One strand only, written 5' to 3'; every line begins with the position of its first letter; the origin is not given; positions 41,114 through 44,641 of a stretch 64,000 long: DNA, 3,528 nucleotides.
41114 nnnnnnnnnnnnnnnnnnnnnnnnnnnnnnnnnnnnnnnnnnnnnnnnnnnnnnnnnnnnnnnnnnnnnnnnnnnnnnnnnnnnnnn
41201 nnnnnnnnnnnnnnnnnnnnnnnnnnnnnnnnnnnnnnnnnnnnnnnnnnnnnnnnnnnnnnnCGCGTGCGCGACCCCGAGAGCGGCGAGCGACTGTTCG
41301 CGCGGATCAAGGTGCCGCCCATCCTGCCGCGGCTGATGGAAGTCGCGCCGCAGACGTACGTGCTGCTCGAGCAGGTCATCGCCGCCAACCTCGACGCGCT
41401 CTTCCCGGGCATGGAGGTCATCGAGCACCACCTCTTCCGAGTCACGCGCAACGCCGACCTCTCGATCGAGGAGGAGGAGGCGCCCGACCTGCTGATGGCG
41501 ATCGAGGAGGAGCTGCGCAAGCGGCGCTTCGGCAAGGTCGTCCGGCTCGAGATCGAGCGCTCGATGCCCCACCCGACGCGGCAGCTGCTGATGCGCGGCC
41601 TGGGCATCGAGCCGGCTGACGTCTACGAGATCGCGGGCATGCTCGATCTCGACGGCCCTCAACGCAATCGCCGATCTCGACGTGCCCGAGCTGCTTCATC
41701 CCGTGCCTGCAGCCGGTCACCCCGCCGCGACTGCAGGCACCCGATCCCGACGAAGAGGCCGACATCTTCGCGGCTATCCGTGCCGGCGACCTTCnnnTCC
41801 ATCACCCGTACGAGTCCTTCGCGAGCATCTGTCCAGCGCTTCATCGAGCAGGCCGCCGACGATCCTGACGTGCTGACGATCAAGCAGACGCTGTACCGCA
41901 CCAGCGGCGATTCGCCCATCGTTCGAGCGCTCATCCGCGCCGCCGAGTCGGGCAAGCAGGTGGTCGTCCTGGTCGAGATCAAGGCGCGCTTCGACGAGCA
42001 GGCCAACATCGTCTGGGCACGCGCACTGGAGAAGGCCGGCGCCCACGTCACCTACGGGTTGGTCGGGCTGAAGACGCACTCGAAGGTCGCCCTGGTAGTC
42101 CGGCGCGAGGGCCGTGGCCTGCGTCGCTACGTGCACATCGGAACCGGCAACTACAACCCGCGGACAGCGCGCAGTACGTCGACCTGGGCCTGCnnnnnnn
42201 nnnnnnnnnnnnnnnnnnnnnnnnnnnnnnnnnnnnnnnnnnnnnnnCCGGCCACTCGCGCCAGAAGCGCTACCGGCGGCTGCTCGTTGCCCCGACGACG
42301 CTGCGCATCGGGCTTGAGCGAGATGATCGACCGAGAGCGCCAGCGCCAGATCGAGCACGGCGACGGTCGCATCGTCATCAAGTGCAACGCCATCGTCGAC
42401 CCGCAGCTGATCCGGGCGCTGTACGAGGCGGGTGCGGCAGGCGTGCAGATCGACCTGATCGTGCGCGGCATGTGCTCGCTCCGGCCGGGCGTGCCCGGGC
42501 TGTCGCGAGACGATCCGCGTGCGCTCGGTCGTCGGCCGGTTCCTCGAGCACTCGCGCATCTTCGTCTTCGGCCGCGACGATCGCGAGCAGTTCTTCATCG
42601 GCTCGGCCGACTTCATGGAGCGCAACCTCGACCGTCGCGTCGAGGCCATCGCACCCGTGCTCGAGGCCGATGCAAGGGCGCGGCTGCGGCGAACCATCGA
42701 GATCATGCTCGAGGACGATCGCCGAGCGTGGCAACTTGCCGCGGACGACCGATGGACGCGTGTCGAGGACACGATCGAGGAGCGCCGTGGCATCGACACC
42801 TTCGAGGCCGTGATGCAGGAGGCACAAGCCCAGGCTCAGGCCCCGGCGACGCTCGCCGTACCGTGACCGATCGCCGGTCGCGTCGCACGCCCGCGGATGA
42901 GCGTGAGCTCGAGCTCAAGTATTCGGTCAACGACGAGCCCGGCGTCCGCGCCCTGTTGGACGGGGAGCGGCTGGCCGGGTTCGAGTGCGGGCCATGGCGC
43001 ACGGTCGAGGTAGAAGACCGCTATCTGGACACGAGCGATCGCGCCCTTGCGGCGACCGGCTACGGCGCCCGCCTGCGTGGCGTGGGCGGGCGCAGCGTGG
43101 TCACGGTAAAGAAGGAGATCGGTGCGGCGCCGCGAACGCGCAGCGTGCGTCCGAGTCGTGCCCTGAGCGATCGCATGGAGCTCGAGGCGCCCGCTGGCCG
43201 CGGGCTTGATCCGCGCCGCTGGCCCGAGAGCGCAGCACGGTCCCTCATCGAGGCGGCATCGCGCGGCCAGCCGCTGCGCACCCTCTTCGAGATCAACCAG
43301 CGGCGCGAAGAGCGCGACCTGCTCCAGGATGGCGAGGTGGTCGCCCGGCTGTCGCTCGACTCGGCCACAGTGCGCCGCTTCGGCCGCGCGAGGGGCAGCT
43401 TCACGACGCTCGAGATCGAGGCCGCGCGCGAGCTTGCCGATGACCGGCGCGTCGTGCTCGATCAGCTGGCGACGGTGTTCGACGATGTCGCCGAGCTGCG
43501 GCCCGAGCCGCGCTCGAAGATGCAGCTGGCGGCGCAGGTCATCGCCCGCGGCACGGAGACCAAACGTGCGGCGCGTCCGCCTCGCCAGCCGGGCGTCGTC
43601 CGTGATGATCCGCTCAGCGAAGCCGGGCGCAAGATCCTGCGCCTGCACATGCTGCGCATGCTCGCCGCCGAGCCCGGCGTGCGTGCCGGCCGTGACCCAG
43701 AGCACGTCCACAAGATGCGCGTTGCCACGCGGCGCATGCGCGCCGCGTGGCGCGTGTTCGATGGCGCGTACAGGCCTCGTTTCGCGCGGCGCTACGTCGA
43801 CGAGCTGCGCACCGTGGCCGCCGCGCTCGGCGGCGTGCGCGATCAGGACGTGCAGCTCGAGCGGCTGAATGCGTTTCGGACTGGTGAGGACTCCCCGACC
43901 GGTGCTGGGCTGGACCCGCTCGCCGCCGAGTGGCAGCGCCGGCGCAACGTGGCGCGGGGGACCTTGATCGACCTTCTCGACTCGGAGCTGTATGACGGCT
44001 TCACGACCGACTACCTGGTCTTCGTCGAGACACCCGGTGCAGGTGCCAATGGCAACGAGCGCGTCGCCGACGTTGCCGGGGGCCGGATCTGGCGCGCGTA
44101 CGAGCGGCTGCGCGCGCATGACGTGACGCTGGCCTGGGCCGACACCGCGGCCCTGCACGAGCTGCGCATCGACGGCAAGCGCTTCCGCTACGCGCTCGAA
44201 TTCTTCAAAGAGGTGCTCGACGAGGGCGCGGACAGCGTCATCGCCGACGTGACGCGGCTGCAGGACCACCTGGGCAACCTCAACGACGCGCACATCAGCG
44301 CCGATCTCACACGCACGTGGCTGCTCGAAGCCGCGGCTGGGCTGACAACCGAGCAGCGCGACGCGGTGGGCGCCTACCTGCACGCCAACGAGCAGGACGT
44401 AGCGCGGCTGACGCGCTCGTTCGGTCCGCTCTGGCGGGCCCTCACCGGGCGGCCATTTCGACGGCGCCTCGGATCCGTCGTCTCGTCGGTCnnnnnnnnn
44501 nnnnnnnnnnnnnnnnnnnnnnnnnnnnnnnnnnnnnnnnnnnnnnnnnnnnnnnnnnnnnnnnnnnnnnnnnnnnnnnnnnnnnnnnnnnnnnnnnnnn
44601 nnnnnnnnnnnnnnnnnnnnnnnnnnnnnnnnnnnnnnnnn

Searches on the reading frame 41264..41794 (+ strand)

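Call 56: search_protein_families(library=pfam, proteins=[window:41264-41794:+], max_evalue=0.0001)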
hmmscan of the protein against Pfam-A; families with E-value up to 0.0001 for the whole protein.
window:41264-41794:+ (177 aa): 1 family
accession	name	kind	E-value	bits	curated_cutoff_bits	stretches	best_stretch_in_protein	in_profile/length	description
PF02503.22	PP_kinase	-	1.9e-45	155.3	31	1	3-129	44-177/183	Polyphosphate kinase middle domain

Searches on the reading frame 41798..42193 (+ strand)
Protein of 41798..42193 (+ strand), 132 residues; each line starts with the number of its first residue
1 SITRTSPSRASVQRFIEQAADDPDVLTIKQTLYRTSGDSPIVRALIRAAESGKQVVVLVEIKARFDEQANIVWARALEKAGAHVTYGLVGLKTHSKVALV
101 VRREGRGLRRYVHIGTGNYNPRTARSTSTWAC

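Call 56: search_protein_families(library=pfam, proteins=[window:41798-42193:+], max_evalue=0.0001)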
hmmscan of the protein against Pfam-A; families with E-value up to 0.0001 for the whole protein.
window:41798-42193:+ (132 aa): 1 family
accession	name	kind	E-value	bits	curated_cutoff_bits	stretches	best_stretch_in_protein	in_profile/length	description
PF17941.7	PP_kinase_C_1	-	9.3e-55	185.2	25.7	1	10-126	21-137/167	Polyphosphate kinase C-terminal domain 1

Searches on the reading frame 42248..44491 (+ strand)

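Call 56: search_protein_families(library=pfam, proteins=[window:42248-44491:+], max_evalue=0.0001)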
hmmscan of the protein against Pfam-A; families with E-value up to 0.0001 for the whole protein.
window:42248-44491:+ (748 aa): 3 families
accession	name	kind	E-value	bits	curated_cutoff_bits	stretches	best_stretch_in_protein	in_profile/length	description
PF05235.19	CHAD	-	1.6e-52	179.2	25.6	1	463-687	2-226/228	CHAD domain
PF13090.12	PP_kinase_C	-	4.1e-20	72.4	25.8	1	21-87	10-76/172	Polyphosphate kinase C-terminal domain 2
PF01928.26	CYTH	-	2.5e-09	37.7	23.2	1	219-399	2-152/179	CYTH domain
